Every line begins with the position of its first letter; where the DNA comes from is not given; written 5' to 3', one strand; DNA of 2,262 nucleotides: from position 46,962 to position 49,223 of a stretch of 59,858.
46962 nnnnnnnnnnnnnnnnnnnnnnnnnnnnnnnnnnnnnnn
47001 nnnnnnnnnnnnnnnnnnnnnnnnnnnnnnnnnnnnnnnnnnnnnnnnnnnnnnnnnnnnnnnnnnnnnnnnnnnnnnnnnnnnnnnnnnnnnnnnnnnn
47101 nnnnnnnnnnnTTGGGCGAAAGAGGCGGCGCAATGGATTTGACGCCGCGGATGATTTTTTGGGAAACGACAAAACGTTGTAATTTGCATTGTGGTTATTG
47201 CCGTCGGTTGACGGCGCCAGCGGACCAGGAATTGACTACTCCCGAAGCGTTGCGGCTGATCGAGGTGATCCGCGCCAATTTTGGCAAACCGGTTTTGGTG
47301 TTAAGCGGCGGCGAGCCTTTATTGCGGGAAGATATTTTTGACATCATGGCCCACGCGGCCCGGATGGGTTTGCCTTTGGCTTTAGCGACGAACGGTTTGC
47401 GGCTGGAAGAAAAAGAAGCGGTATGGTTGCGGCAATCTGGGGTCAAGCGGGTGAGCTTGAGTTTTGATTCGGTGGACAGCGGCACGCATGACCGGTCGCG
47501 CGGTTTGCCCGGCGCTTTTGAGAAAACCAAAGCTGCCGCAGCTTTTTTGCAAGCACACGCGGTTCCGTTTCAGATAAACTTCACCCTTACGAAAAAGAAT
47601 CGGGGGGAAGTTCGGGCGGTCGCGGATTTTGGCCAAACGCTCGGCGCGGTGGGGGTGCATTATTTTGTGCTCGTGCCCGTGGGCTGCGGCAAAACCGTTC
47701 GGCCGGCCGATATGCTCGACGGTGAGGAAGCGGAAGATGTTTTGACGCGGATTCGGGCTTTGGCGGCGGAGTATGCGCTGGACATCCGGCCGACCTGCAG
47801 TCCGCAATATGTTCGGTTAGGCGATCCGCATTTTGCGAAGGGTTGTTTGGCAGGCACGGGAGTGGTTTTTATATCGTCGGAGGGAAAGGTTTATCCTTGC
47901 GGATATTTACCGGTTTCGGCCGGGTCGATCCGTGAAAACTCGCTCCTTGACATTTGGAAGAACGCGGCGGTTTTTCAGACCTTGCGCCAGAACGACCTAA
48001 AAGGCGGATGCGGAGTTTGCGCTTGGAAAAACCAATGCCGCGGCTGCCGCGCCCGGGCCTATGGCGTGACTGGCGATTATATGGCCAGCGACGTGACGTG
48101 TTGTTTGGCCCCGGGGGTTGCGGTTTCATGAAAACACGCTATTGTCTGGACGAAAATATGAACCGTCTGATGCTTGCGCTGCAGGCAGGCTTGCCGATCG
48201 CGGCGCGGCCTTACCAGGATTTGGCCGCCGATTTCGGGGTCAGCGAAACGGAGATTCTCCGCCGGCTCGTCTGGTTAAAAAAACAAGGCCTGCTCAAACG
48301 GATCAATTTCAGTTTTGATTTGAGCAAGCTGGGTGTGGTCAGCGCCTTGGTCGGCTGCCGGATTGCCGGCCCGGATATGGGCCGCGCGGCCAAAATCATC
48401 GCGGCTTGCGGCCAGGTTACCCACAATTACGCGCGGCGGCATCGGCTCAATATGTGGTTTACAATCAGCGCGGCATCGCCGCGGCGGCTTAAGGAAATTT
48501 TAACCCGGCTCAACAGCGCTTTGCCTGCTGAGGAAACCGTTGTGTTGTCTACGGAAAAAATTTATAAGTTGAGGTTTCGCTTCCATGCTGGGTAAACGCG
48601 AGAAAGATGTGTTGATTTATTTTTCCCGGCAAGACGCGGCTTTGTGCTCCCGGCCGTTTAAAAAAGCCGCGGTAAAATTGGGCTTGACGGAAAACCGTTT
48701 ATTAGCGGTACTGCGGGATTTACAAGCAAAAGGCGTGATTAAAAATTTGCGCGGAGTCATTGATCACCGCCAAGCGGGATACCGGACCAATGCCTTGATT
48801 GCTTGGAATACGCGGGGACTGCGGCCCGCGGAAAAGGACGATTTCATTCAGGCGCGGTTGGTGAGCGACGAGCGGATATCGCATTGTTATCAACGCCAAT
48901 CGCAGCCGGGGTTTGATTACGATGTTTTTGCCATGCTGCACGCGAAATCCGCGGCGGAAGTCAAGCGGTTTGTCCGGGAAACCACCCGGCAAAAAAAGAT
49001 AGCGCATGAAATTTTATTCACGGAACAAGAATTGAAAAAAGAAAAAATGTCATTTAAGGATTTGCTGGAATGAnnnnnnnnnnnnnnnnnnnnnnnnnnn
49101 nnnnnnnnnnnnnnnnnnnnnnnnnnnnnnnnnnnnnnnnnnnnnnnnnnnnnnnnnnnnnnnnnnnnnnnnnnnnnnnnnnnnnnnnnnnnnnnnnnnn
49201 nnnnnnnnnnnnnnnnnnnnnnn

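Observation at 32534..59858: Magnetosome superoperon with a complete Ahb heme pathway embedded between mamP and mamL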

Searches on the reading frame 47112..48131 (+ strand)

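Call 4: search_protein_families(library=pfam, proteins=[window:47112-48131:+], max_evalue=0.01)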
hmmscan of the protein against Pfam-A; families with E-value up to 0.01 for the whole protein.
window:47112-48131:+ (339 aa): 2 families
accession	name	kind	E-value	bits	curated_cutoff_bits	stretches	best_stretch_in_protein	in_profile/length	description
PF04055.27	Radical_SAM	-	2.5e-21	77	29.5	1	18-173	2-165/166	Radical SAM superfamily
PF13186.11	SPASM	-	3.4e-10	40.5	21.5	1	245-303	1-66/67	Iron-sulfur cluster-binding domain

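Call 25: search_protein_families(library=ncbifam, proteins=[window:47112-48131:+], max_evalue=0.001)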
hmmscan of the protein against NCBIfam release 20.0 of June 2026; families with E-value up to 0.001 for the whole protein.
window:47112-48131:+ (339 aa): 63 families (the best 25 are shown)
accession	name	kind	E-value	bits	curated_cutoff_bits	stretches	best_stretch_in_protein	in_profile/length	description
TIGR04545.1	rSAM_ahbD_hemeb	equivalog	2.6e-92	309.8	500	2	14-236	1-223/339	heme b synthase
TIGR04055.1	rSAM_NirJ2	equivalog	7.2e-87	292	500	1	14-331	1-323/326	putative heme d1 biosynthesis radical SAM protein NirJ2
TIGR04053.2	TIGR04053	equivalog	1.3e-81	274.6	395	2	9-236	4-232/366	TIGR04053 family radical SAM/SPASM domain-containing protein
TIGR04051.1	rSAM_NirJ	equivalog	3.8e-44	151.1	515.45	2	14-200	3-189/354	heme d1 biosynthesis radical SAM protein NirJ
TIGR04303.1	GeoRSP_rSAM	equivalog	1.4e-41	143.2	400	1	12-330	4-324/325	GeoRSP system radical SAM/SPASM protein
TIGR02109.1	PQQ_syn_pqqE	equivalog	7.8e-41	140.2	381.35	1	11-334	5-334/358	pyrroloquinoline quinone biosynthesis protein PqqE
TIGR04054.1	rSAM_NirJ1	equivalog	9.5e-41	139.7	650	2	4-211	27-233/387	putative heme d1 biosynthesis radical SAM protein NirJ1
TIGR04546.1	rSAM_ahbC_deAc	equivalog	1e-39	136.4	650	2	14-209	40-234/390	12,18-didecarboxysiroheme deacetylase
TIGR04347.1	pseudo_SAM_Halo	equivalog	6.3e-38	131.1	525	2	14-221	39-245/390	TIGR04347 family pseudo-SAM/SPASM protein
NF045574.1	sacti_mat_StsB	exception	2.5e-35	122.2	625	1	14-331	97-414/466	StsB family radical SAM/SPASM domain sactipeptide maturase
NF050035.1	rSAM_WgK_link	exception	4.4e-35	121.4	650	2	12-191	8-188/367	radical SAM/SPASM peptide maturase WgkB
TIGR03962.1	mycofact_rSAM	equivalog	8e-33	114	265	1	12-332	11-333/339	mycofactocin radical SAM maturase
TIGR04251.1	SCM_rSAM_ScmF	equivalog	4.2e-30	105.3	400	1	14-330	5-339/353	SynChlorMet cassette radical SAM/SPASM protein ScmF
TIGR04133.1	rSAM_w_lipo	hypoth_equivalog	2.1e-29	102.5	425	1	13-312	24-330/350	TIGR04133 family radical SAM/SPASM protein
TIGR04250.1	SCM_rSAM_ScmE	equivalog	4e-28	98.4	400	1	11-332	1-347/358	SynChlorMet cassette radical SAM/SPASM protein ScmE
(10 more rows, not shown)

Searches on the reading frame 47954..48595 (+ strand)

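Call 4: search_protein_families(library=pfam, proteins=[window:47954-48595:+], max_evalue=0.01)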
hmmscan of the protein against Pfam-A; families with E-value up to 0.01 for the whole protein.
window:47954-48595:+ (213 aa): 4 families
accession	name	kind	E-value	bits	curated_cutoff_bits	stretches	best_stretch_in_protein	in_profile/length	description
PF17805.7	AsnC_trans_reg2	-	1.2e-14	54.7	27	1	125-205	1-86/86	AsnC-like ligand binding domain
PF22451.2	NirdL-like_HTH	-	1.3e-11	44.3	27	1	72-113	4-45/47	Siroheme decarboxylase NirDL-like HTH domain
PF13404.12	HTH_AsnC-type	-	0.00021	21.4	27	1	71-105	7-38/42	AsnC-type helix-turn-helix domain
PF13613.12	HTH_Tnp_4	-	0.0026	17.8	27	1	85-105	20-40/53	Helix-turn-helix of DDE superfamily endonuclease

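Call 25: search_protein_families(library=ncbifam, proteins=[window:47954-48595:+], max_evalue=0.001)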
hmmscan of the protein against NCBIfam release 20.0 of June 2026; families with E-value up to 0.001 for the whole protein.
window:47954-48595:+ (213 aa): 3 families
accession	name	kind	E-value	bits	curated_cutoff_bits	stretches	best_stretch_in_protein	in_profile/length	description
NF040708.3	Siroheme_Dcarb_AhbA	equivalog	2.8e-33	114.7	140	1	71-210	3-142/144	siroheme decarboxylase subunit alpha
NF040707.3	Siroheme_Dcarb_AhbB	equivalog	1.5e-16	60.4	125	1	72-205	1-140/146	siroheme decarboxylase subunit beta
NF040947.1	trans_reg_LysM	equivalog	0.00039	20.2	180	1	83-136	16-67/136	HTH-type transcriptional regulator LysM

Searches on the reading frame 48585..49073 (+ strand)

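Call 4: search_protein_families(library=pfam, proteins=[window:48585-49073:+], max_evalue=0.01)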
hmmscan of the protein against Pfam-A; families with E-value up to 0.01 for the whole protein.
window:48585-49073:+ (162 aa): 2 families
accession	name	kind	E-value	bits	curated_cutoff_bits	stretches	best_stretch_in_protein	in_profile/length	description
PF17805.7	AsnC_trans_reg2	-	1.1e-17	64.3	27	1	63-151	1-86/86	AsnC-like ligand binding domain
PF22451.2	NirdL-like_HTH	-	1.1e-07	31.7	27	1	20-52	14-46/47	Siroheme decarboxylase NirDL-like HTH domain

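Call 25: search_protein_families(library=ncbifam, proteins=[window:48585-49073:+], max_evalue=0.001)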
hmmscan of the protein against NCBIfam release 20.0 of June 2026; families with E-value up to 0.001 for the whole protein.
window:48585-49073:+ (162 aa): 2 families
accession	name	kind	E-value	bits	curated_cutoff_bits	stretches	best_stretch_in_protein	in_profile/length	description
NF040707.3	Siroheme_Dcarb_AhbB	equivalog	1.5e-32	112.3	125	1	15-156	6-145/146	siroheme decarboxylase subunit beta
NF040708.3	Siroheme_Dcarb_AhbA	equivalog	5.1e-11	42.5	140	1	15-145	9-130/144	siroheme decarboxylase subunit alpha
